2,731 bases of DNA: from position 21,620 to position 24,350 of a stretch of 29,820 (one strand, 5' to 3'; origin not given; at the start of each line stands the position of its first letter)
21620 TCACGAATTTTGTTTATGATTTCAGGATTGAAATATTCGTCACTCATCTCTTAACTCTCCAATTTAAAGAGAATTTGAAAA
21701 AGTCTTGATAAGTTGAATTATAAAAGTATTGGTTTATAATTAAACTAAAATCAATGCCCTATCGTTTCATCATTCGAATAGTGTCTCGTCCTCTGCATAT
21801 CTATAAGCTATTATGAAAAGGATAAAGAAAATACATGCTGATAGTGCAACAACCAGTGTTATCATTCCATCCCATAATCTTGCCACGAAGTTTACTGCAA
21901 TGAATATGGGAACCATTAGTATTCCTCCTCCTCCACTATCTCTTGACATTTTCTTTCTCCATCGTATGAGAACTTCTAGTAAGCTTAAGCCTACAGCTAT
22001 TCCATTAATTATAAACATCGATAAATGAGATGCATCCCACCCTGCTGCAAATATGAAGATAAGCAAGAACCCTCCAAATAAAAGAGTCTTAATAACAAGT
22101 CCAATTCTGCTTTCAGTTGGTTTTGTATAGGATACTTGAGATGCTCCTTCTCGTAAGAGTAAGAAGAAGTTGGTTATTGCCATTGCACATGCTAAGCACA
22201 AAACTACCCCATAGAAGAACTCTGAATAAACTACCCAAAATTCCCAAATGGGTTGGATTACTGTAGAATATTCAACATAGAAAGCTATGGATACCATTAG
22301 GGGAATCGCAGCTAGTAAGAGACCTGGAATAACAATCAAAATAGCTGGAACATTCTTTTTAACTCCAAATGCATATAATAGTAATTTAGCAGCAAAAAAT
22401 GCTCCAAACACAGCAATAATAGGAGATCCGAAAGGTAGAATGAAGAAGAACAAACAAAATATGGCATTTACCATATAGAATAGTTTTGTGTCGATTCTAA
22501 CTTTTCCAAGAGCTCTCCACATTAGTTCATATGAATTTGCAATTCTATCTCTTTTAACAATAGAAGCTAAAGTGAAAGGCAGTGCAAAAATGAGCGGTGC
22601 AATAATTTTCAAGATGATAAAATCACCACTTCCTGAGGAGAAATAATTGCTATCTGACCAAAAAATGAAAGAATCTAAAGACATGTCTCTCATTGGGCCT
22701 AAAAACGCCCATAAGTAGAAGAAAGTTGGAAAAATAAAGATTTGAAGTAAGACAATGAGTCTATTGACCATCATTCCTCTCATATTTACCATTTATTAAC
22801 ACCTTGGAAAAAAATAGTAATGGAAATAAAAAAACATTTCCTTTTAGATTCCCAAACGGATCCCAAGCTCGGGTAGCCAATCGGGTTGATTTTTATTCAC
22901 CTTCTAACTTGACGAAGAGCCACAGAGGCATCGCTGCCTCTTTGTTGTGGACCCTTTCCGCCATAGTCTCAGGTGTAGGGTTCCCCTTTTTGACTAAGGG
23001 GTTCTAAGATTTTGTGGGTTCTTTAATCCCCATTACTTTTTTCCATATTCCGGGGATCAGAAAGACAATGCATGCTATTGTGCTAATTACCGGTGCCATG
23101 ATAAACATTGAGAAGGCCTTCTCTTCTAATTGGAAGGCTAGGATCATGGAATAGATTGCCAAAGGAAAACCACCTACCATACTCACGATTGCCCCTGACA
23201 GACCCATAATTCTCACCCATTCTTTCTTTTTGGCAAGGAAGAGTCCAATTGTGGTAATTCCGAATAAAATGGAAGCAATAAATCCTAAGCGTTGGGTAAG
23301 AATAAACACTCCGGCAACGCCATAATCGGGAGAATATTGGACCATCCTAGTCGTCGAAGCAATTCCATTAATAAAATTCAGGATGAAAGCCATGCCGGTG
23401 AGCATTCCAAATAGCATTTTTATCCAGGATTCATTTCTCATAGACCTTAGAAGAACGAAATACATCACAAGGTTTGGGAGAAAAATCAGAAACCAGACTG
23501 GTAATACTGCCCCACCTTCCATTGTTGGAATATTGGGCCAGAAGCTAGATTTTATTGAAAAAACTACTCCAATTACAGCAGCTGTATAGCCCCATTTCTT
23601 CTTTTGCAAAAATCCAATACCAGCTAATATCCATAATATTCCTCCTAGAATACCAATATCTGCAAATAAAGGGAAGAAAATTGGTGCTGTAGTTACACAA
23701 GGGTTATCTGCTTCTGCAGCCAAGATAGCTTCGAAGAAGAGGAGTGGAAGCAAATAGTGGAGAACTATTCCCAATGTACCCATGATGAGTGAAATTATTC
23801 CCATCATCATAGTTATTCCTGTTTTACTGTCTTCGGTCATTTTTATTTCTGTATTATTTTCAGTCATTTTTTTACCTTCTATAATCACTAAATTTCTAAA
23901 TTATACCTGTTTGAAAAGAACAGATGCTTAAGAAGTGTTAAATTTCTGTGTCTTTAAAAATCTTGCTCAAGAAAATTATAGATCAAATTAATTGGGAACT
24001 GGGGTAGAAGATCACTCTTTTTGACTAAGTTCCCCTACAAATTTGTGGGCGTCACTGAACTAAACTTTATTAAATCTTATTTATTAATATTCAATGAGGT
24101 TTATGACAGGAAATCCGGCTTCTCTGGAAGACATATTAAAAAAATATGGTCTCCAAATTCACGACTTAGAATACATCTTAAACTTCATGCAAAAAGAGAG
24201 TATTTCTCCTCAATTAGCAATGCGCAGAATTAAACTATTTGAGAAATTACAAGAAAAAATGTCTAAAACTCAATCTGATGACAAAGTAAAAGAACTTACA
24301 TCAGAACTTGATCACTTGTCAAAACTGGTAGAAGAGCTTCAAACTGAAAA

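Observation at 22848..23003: About 155-nt highly structured non-coding island starting at a stop codon, with alternative loop pairings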

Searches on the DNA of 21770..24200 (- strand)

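Call 9: search_rna_families(source=window, start=22600, end=24200, threshold=evalue, max_evalue=10, show_alignments=5)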
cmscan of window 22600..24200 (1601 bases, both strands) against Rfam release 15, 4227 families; matches with E-value up to 10: 8.
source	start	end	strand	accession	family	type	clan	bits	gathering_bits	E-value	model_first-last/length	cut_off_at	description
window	23582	23694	-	RF00445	MIR399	Gene; miRNA;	-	19.5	57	0.29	1-117/117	no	mir-399 microRNA precursor family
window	22683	22853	-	RF01245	snR9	Gene; snRNA; snoRNA; HACA-box;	CL00036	19.5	58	3.6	1-187/187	no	Small nucleolar RNA snR9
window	23774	23859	+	RF00213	snoR38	Gene; snRNA; snoRNA; CD-box;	-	19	45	7.8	1-91/91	no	Small nucleolar RNA R38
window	23899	23979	-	RF02109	DLEU2_5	Gene; lncRNA;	-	18.1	40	4.2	1-84/84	no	Deleted in lymphocytic leukemia 2 conserved region 5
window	23435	23560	+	RF02034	IMES-1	Gene;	-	16.2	81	1.4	1-191/191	no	IMES-1 RNA motif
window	22631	22723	+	RF01209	snR76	Gene; snRNA; snoRNA; CD-box;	CL00071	15.8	55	6.1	1-101/101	no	Small nucleolar RNA snR76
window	22602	22637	+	RF01652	ceN70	Gene; snRNA; snoRNA; CD-box;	-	15.5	65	5.8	32-67/71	no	Caenorhabditis snoRNA ceN70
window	23099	23125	-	RF02213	ZFAT-AS1_3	Gene; lncRNA;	-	12.8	70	8.6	55-80/80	no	ZFAT antisense RNA 1 conserved region 3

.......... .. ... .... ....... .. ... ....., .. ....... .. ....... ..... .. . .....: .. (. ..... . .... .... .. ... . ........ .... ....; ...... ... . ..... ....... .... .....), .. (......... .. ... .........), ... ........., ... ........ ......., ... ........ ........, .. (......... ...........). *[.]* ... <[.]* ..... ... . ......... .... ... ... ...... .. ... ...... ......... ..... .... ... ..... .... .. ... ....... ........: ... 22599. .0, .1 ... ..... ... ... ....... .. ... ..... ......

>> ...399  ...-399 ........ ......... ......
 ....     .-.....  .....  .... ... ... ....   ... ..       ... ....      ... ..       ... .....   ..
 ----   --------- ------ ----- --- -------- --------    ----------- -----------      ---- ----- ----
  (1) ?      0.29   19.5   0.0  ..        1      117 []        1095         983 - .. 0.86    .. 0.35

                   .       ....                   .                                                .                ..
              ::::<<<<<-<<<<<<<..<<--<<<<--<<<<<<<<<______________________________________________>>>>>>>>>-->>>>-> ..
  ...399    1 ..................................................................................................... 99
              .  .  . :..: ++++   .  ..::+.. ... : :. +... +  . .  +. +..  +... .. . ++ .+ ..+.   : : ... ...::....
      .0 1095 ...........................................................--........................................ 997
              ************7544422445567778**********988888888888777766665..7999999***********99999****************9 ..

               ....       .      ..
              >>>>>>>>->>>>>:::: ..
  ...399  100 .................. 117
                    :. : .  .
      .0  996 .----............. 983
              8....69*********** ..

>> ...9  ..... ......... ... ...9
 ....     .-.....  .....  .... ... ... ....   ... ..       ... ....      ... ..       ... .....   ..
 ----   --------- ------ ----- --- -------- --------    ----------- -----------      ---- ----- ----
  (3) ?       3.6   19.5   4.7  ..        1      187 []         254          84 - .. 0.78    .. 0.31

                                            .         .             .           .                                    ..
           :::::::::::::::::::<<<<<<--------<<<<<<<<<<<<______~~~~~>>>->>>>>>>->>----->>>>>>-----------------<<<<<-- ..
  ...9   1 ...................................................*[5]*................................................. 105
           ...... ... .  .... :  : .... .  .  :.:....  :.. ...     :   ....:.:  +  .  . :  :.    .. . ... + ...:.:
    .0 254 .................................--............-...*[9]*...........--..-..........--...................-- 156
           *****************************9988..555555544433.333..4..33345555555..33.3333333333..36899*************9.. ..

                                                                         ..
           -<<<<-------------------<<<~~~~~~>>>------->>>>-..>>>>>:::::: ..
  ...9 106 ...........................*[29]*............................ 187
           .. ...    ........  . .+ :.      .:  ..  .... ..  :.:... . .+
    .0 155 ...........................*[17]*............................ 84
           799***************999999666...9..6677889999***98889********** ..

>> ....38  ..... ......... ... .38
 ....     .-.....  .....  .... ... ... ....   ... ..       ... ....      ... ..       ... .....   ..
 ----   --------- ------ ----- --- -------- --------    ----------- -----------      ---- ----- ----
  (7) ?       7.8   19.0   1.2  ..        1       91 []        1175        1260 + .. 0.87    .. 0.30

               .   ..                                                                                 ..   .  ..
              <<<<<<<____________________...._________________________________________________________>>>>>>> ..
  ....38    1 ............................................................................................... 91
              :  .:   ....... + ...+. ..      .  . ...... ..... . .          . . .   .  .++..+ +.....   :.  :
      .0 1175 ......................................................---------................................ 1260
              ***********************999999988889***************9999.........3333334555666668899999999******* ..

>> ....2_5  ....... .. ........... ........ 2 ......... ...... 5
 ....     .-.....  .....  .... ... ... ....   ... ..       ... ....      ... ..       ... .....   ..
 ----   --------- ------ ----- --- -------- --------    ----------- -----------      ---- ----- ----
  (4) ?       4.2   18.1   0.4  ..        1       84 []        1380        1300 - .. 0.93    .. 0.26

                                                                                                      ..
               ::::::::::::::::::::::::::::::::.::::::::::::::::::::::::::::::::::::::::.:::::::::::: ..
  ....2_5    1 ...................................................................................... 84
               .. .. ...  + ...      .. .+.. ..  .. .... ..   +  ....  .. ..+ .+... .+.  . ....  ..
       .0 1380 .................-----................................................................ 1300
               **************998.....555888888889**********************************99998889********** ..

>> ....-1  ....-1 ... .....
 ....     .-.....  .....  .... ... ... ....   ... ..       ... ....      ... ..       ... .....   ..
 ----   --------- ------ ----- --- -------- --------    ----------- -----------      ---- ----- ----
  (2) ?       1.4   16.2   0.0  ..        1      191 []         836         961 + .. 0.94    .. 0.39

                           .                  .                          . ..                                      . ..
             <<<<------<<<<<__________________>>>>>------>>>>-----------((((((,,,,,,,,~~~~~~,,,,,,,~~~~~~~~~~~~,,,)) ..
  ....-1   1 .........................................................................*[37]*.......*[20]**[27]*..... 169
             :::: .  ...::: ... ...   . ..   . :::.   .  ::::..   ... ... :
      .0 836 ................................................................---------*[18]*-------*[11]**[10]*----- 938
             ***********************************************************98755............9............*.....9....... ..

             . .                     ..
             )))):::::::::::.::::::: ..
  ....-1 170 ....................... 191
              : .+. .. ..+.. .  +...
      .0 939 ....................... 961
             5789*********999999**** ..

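Call 62: search_dna_similar(query=L068:2542-2713:+, collection=plasmids, mode=distant, max_evalue=1)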
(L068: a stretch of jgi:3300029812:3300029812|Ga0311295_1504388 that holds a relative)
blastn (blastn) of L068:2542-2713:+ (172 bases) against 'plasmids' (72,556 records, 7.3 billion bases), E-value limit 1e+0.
No match.

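Call 63: search_dna_similar(query=L068:2542-2713:+, collection=phages, mode=distant, max_evalue=1)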
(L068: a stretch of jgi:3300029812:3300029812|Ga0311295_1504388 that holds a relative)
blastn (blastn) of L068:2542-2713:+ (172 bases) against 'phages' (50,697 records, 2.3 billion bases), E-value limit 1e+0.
No match.

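Call 103: search_rna_families(source=L068, start=2500, end=2760, threshold=evalue, max_evalue=10, show_alignments=4)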
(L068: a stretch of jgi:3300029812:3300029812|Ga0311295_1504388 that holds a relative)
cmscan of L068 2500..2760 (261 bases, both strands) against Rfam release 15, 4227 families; matches with E-value up to 10: 1.
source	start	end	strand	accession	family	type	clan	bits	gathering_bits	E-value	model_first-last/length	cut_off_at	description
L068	2547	2626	+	RF02114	FAM13A-AS1_1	Gene; lncRNA;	-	13.4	70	4.6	1-118/118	no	FAM13A antisense RNA 1 conserved region 1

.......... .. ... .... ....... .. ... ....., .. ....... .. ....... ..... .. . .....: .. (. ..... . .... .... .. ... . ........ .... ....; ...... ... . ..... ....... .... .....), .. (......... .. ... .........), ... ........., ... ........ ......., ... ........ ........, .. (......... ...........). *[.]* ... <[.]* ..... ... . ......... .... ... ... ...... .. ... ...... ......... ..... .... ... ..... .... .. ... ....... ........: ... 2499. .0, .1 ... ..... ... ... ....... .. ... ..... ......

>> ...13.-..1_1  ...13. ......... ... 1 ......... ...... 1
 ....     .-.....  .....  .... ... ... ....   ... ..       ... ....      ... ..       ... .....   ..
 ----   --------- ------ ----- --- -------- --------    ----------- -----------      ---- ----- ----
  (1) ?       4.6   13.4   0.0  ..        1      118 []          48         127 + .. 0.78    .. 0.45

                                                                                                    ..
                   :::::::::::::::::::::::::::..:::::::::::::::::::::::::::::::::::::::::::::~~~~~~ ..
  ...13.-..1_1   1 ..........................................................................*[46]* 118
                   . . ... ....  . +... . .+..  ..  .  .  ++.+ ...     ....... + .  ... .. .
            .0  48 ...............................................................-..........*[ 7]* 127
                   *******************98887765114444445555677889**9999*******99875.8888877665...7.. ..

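Call 104: search_rna_families(source=L066, start=1800, end=2040, threshold=evalue, max_evalue=10, show_alignments=4)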
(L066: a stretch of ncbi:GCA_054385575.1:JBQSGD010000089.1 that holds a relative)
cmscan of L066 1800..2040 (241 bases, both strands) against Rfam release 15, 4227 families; matches with E-value up to 10: 1.
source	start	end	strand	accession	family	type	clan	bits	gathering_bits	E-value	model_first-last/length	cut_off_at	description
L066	1842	1875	+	RF02929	algC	Cis-reg;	-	17.3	33.8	0.46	1-52/52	no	algC RNA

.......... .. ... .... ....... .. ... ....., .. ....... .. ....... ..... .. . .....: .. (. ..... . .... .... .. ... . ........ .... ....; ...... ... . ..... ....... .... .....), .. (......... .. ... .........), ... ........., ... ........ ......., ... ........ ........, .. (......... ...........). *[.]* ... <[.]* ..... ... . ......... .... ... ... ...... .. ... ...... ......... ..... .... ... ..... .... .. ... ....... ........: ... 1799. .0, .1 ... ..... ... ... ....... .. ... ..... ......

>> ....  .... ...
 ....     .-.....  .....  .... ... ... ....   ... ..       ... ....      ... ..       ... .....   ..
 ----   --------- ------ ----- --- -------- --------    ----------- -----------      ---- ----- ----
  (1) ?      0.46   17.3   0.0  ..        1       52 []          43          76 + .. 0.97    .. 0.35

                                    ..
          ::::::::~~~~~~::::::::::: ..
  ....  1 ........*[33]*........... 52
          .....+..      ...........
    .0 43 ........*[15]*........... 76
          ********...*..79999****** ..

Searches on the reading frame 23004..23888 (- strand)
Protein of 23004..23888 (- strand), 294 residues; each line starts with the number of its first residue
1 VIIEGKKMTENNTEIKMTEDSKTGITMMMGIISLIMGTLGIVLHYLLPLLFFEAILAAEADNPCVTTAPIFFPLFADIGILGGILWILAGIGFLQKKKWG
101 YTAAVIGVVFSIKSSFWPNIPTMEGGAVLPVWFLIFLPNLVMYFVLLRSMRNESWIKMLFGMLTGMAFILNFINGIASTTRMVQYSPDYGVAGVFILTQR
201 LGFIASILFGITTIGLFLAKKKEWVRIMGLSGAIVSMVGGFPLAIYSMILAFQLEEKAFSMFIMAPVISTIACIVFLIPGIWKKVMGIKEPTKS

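Call 13: search_protein_families(library=pfam, proteins=[window:23004-23888:-], max_evalue=0.01)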
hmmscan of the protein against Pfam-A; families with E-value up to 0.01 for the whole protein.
window:23004-23888:- (294 aa): 0 families

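Call 18: find_homologous_proteins(query=window:23004-23888:-)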
Query window:23004-23888:- (294 aa): 133 proteins with E <= 0.001 among 4773 candidates; the best 120 are listed. Only proteins of 161 to 515 residues were searched: fused or split forms outside these lengths cannot appear, so this answer is no evidence that the protein stands alone or is whole; lengths 'longer' or 'shorter' looks for them.
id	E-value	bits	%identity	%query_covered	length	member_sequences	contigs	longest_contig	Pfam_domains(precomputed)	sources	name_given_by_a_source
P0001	5.9e-180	615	100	98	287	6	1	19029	-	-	-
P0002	2.3e-159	548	86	98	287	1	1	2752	-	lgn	-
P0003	1.2e-155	535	87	98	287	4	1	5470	-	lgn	-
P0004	1.9e-149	515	82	98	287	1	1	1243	-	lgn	-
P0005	3.1e-138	478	80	98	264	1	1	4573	-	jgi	-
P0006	1.1e-116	408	70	97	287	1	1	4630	-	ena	-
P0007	1.0e-111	391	68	98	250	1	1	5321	-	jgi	jgi:hypothetical protein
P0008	2.6e-104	367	72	83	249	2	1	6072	-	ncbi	-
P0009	3.7e-88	314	59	84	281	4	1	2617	-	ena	-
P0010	8.7e-82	293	55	93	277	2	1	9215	-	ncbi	-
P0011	1.1e-81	293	60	87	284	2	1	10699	-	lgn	-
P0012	2.4e-81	292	51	96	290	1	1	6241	-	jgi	jgi:hypothetical protein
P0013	7.4e-80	287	56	90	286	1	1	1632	-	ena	-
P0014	1.4e-79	286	81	55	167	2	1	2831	-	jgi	jgi:hypothetical protein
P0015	1.1e-78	283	56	90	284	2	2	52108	-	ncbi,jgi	ncbi:MAG: hypothetical protein ACTSRE_07280 [Promethearchaeota archaeon]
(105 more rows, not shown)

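Call 22: find_encoding_contigs(protein=P0002, flank=3000, max_places=3)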
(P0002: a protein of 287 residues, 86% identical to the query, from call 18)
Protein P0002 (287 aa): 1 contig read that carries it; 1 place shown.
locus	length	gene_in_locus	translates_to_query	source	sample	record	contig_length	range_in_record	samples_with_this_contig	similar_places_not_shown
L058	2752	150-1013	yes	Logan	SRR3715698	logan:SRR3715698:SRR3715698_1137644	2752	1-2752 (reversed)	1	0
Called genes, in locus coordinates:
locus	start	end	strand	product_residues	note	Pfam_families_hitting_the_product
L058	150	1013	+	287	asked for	-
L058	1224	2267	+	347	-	-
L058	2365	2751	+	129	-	?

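Call 23: find_encoding_contigs(protein=P0003, flank=3000, max_places=3)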
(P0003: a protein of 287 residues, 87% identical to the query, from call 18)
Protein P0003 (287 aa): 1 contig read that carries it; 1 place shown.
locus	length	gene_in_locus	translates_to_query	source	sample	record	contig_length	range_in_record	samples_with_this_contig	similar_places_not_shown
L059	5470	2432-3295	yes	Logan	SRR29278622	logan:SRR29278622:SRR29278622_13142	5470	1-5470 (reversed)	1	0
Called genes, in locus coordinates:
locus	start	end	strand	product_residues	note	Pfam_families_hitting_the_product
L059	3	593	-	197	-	?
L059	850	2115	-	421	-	-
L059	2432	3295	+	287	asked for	-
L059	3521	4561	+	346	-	-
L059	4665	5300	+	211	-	PF01991:vATP-synt_E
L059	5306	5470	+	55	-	?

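Call 24: find_encoding_contigs(protein=P0005, flank=3000, max_places=3)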
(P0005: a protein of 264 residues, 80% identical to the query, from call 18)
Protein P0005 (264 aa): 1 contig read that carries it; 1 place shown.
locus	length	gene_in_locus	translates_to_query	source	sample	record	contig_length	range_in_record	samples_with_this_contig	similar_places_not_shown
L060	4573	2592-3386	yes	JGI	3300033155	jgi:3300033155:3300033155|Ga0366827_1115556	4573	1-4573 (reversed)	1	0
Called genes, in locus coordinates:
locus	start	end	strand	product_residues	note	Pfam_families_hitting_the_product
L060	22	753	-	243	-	-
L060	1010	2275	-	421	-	-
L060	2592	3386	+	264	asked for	-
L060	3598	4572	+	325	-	?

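Call 25: find_encoding_contigs(protein=P0006, flank=3000, max_places=3)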
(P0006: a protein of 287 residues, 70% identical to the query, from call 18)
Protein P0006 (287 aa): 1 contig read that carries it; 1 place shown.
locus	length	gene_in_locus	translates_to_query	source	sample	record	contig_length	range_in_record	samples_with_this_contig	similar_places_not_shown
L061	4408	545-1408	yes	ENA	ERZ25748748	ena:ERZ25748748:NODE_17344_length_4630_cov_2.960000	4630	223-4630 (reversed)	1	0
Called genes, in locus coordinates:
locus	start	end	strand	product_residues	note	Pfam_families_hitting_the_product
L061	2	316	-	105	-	?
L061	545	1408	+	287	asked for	-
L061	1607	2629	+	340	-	-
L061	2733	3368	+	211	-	PF01991:vATP-synt_E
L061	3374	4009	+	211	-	-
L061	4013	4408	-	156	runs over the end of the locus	-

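Call 26: find_encoding_contigs(protein=P0007, flank=3000, max_places=3)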
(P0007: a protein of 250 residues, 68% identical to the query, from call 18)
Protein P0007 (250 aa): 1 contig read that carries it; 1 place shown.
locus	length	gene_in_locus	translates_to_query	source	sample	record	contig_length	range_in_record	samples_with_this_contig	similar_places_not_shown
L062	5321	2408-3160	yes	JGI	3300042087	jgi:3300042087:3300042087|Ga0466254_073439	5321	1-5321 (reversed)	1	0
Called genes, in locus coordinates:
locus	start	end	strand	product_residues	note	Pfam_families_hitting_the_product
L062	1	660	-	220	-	?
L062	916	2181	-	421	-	-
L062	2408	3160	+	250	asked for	-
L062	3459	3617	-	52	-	-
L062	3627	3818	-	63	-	-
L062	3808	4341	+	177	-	-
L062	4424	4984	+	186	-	PF01991:vATP-synt_E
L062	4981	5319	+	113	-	?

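Call 38: find_encoding_contigs(protein=P0004, flank=3000, max_places=3)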
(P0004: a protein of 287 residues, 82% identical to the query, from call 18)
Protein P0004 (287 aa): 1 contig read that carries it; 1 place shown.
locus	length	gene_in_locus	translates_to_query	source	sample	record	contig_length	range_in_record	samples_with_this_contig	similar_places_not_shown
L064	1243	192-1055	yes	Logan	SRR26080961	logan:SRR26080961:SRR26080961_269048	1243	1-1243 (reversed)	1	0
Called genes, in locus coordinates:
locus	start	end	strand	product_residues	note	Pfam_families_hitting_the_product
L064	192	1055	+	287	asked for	-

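Call 67: find_encoding_contigs(protein=P0011, flank=4000, max_places=3)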
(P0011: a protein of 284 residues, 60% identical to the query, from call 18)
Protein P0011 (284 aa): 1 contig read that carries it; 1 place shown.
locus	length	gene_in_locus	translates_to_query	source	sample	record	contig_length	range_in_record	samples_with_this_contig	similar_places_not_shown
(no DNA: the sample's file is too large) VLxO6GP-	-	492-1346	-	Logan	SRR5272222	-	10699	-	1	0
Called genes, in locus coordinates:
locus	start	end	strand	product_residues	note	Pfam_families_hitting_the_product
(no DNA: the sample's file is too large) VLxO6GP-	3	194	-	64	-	?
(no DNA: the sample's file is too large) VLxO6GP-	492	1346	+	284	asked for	-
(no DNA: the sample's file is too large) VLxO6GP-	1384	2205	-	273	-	PF00696:AA_kinase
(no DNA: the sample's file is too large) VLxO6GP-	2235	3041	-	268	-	-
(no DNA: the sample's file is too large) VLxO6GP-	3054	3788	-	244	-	-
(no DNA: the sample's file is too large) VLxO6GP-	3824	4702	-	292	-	PF01040:UbiA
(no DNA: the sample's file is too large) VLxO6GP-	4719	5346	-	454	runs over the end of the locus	PF12838:Fer4_7, PF13183:Fer4_8, PF13237:Fer4_10 (weak), PF13534:Fer4_17, PF02754:CCG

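Call 90: search_protein_families(library=pfam, proteins=[P0001], max_evalue=1)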
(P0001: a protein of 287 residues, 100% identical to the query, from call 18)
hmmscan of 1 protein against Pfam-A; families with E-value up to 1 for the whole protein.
P0001 (287 aa): 1 family
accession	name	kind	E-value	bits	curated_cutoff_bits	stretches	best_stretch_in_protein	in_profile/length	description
PF23636.1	DUF7144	-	0.28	11.8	27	1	151-242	3-94/115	Domain of unknown function (DUF7144)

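Call 94: find_encoding_contigs(protein=P0009, flank=3000, max_places=4)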
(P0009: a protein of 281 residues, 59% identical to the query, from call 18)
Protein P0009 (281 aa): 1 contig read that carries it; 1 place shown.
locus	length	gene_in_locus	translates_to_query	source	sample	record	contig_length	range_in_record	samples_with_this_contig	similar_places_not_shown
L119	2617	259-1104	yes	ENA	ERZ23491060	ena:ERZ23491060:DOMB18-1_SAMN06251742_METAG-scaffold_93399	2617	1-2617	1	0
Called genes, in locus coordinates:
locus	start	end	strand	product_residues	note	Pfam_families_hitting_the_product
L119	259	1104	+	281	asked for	-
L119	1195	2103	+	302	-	PF01040:UbiA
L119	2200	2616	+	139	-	?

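Call 95: list_cluster_members(proteins=[P0001, P0003, P0009, P0011, P0122, P0123, P0124])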
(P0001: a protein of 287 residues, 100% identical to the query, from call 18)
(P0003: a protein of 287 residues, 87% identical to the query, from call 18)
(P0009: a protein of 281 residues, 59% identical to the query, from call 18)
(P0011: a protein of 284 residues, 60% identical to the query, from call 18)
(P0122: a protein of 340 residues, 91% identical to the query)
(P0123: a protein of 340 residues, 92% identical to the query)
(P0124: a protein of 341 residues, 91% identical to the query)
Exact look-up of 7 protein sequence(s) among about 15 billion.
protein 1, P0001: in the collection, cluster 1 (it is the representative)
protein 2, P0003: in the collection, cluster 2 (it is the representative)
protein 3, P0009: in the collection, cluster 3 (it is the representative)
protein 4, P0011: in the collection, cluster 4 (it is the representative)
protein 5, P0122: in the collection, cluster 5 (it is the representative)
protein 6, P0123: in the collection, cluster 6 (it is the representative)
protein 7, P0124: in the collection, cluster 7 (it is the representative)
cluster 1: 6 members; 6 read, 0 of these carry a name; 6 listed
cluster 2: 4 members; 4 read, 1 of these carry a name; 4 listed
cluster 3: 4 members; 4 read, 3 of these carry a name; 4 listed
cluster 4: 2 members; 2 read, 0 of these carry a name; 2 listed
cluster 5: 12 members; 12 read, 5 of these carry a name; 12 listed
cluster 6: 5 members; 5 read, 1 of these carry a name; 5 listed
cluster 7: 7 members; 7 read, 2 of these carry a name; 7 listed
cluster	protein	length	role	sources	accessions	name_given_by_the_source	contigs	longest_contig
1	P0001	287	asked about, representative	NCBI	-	-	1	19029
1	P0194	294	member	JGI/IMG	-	-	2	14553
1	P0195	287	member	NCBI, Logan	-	-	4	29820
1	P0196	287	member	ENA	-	-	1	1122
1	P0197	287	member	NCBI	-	-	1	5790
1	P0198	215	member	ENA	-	-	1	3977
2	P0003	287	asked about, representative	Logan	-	-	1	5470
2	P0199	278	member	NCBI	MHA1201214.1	MAG: hypothetical protein ACTSQ4_01675 [Candidatus Heimdallarchaeaceae archaeon]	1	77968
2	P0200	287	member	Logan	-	-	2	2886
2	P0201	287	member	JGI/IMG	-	-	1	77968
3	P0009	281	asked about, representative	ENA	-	-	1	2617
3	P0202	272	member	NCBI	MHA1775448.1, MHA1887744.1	MAG: hypothetical protein ACTSWC_01670 [Promethearchaeota archaeon]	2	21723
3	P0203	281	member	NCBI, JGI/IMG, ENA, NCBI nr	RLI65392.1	MAG: hypothetical protein DRO88_04695 [Promethearchaeia archaeon] | MAG: hypothetical protein DRO88_04695 [Candidatus Lokiarchaeia archaeon]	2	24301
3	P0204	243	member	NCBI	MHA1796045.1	MAG: hypothetical protein ACTSUK_08030, partial [Promethearchaeota archaeon]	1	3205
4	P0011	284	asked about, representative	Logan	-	-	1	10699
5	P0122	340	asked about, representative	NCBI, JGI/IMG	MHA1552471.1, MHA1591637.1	MAG: hypothetical protein ACTSUP_04115 [Candidatus Heimdallarchaeaceae archaeon]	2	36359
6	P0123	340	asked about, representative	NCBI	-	-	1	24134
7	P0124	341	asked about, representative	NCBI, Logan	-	-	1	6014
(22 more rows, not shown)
